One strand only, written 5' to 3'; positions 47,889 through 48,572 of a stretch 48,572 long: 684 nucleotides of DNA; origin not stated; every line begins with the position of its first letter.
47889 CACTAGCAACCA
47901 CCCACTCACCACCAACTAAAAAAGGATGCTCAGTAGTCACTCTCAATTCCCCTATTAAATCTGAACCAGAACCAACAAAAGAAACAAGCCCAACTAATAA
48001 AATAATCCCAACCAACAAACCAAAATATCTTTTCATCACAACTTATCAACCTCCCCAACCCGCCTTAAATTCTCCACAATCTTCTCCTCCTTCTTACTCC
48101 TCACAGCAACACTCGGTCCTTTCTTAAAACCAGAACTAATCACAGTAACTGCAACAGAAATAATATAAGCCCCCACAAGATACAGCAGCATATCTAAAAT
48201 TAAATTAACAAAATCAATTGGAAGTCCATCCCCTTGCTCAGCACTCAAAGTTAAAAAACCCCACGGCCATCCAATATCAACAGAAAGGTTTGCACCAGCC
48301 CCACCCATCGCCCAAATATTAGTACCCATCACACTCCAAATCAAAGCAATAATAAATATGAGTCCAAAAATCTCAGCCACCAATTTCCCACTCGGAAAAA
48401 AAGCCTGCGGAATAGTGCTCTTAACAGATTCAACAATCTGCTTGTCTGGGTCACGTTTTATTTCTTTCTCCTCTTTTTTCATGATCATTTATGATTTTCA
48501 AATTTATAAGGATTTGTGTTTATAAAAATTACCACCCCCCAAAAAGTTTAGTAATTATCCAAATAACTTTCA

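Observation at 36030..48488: Split Hint/intein: one N-half on a giant surface protein, three secreted C-halves on different cargo domains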

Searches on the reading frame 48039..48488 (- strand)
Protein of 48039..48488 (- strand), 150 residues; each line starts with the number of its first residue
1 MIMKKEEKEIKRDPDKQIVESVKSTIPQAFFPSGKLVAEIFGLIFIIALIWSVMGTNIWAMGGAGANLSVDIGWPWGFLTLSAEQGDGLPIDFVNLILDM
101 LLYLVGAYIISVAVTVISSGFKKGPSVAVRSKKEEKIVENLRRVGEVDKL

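Call 3: search_protein_families(library=pfam, proteins=[window:48039-48488:-], max_evalue=1)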
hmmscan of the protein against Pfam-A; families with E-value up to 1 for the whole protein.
window:48039-48488:- (150 aa): 0 families

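Call 78: search_protein_families(library=ncbifam, proteins=[window:48039-48488:-], max_evalue=0.01)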
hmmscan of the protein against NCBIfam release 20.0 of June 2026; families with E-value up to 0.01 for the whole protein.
window:48039-48488:- (150 aa): 0 families
